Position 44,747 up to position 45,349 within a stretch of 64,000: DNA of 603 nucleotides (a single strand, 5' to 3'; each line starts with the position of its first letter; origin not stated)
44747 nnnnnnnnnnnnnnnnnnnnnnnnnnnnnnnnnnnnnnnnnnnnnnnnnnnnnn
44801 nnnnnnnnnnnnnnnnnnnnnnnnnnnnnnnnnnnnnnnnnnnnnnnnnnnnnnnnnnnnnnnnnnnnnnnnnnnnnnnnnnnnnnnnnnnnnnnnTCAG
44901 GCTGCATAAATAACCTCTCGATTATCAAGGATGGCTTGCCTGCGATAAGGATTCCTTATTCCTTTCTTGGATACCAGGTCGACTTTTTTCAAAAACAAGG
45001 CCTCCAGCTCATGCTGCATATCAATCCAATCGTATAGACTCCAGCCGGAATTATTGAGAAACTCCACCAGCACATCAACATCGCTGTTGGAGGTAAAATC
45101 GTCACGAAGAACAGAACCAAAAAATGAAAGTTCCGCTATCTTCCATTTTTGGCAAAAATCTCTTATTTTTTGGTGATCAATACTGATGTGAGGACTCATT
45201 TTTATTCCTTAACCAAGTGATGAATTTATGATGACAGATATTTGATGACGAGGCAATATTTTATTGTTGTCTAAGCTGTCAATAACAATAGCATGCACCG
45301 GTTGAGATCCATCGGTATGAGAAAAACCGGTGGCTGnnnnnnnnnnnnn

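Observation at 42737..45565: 237-bp near-identical direct repeats, each carrying a Cys-rich mini-gene, bracket the Fic3-HepT/MntA cassette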

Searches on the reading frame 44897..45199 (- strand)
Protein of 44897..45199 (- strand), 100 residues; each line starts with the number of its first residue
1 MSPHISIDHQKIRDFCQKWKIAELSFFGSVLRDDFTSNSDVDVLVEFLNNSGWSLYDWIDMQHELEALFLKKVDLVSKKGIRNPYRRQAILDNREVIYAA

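Call 9: search_protein_families(library=pfam, proteins=[window:44897-45199:-], max_evalue=0.01)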
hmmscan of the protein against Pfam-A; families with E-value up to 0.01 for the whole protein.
window:44897-45199:- (100 aa): 3 families
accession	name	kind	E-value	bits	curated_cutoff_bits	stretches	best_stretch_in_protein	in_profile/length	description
PF01909.29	NTP_transf_2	-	1.4e-15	57.9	21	1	12-96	5-92/93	Nucleotidyltransferase domain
PF18765.7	Polbeta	-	9.1e-12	45.4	26.9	1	10-99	1-89/93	Polymerase beta, Nucleotidyltransferase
PF22600.2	MTPAP-like_central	-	0.0019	18.7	27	1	16-65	34-80/139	Poly(A) RNA polymerase, mitochondrial-like, central palm domain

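Call 17: find_encoding_contigs(protein=window:44897-45199:-, flank=10000, max_places=10)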
Protein window:44897-45199:- (100 aa): 1 contig read that carries it; 1 place shown.
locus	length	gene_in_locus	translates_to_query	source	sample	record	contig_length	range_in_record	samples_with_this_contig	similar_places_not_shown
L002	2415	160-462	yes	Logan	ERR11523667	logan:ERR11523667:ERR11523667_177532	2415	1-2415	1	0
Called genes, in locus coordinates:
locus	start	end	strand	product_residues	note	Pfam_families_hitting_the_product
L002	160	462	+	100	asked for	PF01909:NTP_transf_2, PF18765:Polbeta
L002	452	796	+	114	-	PF01934:HepT-like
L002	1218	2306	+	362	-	PF13784:Fic_N, PF02661:Fic, PF21248:SoFic-like_C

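Call 48: search_protein_families(library=ncbifam, proteins=[window:44897-45199:-], max_evalue=0.001)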
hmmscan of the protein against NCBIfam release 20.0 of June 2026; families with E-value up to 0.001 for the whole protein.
window:44897-45199:- (100 aa): 1 family
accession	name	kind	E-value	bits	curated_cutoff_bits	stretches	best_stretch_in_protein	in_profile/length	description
NF047752.1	MntA_antitoxin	equivalog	9.1e-10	38.4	60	1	20-98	6-81/106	type VII toxin-antitoxin system MntA family adenylyltransferase antitoxin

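Call 61: search_protein_families(library=padloc, proteins=[window:44897-45199:-], max_evalue=0.001)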
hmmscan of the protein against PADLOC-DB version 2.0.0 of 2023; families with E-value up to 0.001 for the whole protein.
window:44897-45199:- (100 aa): 6 families
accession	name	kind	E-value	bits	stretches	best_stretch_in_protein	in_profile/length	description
PDLC04905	PDC-S09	-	4.6e-29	98.7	1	1-100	1-101/101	-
PDLC04902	PDC-S09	-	1e-23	81.5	1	1-99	1-96/97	-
PDLC04904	PDC-S09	-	1.7e-19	68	1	5-90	9-92/104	-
PDLC04906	PDC-S09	-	6.7e-19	66.1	1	9-97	12-96/98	-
PDLC04903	PDC-S09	-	7.4e-06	24.2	1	20-59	25-62/108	-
PDLC04907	PDC-S09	-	0.00022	19.3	1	15-62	21-68/114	-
